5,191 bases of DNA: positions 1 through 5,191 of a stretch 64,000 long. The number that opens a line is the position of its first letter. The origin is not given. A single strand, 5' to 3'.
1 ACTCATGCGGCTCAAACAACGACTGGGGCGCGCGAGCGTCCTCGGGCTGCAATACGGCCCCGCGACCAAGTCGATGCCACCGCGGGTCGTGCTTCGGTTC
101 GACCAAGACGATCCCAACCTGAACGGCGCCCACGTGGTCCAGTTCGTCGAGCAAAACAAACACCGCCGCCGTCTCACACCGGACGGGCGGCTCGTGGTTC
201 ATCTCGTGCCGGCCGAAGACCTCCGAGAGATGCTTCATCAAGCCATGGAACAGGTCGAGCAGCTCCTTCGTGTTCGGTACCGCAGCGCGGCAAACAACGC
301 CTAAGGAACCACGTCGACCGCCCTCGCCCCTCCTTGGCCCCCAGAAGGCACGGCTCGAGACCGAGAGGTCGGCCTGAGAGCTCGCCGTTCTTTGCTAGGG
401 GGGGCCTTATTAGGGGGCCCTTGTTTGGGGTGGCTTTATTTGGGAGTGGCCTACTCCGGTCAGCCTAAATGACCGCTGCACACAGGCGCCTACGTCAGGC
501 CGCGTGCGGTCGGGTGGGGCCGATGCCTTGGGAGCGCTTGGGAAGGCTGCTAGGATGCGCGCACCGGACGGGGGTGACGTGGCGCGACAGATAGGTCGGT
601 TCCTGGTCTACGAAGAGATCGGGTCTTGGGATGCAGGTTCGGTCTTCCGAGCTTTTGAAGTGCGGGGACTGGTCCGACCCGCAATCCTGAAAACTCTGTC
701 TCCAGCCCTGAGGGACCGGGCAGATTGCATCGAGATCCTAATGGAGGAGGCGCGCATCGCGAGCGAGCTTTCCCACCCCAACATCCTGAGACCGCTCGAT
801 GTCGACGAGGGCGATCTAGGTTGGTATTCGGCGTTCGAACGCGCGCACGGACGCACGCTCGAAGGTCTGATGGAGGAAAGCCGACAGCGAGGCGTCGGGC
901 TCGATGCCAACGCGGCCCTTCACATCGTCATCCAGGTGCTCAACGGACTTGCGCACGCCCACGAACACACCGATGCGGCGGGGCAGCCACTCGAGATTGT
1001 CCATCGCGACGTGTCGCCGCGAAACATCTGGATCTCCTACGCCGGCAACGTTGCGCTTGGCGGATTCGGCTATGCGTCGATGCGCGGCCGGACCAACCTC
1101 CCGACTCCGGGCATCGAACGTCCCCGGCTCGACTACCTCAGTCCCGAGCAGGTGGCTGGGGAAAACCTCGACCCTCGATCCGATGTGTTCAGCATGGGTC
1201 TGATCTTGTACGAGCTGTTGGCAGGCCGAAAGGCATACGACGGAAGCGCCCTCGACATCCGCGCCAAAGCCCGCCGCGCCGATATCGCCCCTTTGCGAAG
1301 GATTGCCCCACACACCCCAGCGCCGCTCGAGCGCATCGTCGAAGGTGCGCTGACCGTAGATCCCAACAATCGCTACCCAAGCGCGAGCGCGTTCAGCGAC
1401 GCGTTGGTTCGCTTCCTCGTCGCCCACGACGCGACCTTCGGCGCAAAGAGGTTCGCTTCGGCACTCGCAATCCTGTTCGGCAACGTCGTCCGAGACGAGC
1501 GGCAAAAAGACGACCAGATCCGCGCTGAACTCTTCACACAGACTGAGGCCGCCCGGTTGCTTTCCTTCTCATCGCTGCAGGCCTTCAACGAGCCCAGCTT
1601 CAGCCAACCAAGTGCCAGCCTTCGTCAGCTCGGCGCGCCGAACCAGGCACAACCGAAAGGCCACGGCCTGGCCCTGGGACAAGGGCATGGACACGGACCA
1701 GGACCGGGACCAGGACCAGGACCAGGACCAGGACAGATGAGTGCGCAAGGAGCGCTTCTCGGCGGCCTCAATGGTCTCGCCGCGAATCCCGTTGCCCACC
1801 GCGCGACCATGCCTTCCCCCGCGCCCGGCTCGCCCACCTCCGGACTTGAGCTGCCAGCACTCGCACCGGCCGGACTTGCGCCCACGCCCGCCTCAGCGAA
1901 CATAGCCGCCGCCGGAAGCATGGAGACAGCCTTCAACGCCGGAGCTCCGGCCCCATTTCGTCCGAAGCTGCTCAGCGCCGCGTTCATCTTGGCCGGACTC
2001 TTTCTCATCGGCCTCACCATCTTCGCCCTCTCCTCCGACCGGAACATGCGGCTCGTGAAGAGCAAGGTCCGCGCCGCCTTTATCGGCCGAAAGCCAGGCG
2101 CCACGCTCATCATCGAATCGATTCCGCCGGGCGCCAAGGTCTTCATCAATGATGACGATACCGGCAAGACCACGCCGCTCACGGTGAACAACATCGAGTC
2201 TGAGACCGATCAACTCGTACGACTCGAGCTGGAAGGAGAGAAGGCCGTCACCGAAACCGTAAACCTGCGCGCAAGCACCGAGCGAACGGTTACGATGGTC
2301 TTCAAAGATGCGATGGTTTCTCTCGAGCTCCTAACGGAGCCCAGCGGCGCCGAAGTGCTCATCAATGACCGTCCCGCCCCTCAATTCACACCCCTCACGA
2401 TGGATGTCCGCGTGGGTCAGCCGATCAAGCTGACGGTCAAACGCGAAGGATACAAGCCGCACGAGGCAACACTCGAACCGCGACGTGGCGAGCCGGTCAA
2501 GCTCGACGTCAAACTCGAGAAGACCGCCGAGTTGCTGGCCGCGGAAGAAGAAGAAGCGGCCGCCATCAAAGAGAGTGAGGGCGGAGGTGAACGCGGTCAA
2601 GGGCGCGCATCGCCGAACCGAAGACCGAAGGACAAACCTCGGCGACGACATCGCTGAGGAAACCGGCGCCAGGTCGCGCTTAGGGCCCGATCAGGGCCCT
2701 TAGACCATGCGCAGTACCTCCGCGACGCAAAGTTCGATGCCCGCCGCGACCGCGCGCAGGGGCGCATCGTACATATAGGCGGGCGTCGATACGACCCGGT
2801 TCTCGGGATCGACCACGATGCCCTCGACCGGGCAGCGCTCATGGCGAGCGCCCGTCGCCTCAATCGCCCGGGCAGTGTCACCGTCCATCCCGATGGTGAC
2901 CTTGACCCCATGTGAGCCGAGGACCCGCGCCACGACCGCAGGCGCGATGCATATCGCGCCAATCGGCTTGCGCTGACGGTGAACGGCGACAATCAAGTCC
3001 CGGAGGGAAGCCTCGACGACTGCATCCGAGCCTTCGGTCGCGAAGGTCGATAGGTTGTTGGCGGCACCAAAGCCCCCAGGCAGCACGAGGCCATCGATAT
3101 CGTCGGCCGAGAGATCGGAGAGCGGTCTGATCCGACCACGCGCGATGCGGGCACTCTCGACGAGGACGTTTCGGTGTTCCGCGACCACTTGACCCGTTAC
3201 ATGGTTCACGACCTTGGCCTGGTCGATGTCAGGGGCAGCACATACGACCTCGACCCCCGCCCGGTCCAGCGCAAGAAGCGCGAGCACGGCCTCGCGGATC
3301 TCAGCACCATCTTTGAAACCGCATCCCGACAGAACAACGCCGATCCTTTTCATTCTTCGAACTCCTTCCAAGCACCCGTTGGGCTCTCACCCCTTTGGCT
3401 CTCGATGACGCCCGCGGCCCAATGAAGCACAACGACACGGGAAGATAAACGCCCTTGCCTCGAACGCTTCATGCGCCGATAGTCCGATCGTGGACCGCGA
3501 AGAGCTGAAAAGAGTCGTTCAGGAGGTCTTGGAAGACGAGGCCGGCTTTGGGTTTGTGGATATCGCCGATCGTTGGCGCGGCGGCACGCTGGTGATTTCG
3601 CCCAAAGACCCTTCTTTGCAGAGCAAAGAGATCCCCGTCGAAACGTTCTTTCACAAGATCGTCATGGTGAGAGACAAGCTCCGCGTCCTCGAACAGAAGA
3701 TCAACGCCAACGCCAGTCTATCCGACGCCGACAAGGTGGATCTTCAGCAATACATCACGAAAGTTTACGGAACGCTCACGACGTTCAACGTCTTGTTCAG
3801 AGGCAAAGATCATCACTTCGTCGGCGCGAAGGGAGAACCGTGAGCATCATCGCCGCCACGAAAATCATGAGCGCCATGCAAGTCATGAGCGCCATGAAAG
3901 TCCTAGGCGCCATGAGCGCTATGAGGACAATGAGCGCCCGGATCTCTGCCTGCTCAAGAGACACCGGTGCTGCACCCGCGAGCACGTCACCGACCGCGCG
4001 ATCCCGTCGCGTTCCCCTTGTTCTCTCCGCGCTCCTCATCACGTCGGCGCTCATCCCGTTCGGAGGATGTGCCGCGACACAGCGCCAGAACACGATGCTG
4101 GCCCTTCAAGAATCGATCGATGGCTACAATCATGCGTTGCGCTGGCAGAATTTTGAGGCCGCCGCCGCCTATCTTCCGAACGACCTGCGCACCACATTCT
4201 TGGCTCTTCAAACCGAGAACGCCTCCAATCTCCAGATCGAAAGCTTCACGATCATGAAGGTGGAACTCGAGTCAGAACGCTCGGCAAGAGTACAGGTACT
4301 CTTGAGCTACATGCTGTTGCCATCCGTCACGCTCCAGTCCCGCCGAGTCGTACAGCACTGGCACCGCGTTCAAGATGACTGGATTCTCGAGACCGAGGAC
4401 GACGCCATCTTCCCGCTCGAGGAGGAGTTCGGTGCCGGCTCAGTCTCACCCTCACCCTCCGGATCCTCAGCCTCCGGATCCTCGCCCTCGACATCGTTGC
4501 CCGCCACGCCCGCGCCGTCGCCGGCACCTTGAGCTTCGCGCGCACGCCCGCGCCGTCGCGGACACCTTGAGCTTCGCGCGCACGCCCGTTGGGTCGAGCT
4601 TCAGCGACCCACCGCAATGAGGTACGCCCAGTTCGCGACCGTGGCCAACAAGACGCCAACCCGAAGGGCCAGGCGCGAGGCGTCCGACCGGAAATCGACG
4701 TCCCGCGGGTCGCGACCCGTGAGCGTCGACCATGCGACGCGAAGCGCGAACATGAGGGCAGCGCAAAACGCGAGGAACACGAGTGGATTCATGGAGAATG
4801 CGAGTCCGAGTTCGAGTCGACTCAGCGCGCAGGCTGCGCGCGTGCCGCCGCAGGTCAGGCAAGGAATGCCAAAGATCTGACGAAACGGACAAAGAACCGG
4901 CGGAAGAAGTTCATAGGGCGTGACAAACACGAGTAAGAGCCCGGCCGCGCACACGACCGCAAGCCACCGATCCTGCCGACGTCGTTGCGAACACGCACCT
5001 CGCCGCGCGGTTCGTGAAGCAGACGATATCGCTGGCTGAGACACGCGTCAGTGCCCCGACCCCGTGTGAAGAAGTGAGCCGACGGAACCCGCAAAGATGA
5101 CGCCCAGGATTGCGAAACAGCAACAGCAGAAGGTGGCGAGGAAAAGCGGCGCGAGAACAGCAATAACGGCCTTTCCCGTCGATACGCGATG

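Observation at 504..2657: Membrane-anchored predicted pseudokinase with extracytoplasmic PEGA domains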

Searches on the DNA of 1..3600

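Call 70: search_rna_families(source=window, start=1, end=3600, threshold=evalue, max_evalue=1)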
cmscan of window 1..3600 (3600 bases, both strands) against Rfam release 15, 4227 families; matches with E-value up to 1: 1.
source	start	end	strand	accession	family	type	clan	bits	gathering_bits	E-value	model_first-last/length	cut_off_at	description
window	2081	2150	-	RF01127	sR42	Gene; snRNA; snoRNA; CD-box;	-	17.3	38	0.66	1-63/63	no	Small nucleolar RNA sR42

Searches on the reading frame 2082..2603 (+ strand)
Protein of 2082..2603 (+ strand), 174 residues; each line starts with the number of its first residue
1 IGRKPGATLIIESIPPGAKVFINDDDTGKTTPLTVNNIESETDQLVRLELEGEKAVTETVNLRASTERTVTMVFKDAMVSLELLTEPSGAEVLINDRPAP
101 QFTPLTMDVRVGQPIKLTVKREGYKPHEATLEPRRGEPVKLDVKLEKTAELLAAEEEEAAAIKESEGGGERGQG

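Call 79: predict_structure(alignment_id=A4)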
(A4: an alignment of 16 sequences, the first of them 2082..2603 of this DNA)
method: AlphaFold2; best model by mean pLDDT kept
length: 174 residues; sequences in the alignment: 16
mean_pLDDT: 89.5   pTM: 0.63
mean pLDDT of the five models: 89.5, 88.5, 87.8, 86.9, 86.1
residues with pLDDT >= 90: 123; 70-90: 41; 50-70: 9; < 50: 1
segments of 3 or more residues with pLDDT < 50: none
pLDDT, mean of each block of 10 residues (from residue 1): 83 94 96 94 94 93 94 91 95 94 93 93 94 91 91 81 68 52
secondary structure, 60 per line:
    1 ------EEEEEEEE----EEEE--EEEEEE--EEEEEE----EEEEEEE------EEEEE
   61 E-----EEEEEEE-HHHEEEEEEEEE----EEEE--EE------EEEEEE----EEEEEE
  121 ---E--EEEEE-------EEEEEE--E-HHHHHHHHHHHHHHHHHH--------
elements in order: E7-14 E19-22 E25-30 E33-38 E43-49 E56-61 E67-73 E78-86 E91-94 E105-110 E115-120 E127-131 E139-144 H149-166

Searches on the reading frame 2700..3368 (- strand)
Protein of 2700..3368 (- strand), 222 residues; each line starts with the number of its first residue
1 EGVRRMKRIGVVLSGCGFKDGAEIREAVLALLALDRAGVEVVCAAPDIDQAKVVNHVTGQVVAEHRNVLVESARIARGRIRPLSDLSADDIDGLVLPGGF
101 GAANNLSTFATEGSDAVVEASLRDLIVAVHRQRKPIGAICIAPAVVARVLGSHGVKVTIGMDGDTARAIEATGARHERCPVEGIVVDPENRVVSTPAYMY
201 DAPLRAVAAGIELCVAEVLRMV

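Call 17: search_protein_families(library=pfam, proteins=[window:2700-3368:-], max_evalue=0.01)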
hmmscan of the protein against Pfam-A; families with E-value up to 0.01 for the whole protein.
window:2700-3368:- (222 aa): 1 family
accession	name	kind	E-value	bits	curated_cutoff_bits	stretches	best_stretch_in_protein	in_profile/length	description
PF01965.30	DJ-1_PfpI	-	8.3e-09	35.9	26.6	1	20-159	9-120/165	DJ-1/PfpI family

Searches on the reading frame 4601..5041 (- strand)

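Call 17: search_protein_families(library=pfam, proteins=[window:4601-5041:-], max_evalue=0.01)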
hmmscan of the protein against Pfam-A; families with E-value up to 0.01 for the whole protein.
window:4601-5041:- (146 aa): 1 family
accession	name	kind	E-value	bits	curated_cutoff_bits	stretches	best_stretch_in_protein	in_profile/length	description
PF10825.13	DUF2752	-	9.1e-15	54.9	27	1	51-98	1-48/49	Protein of unknown function (DUF2752)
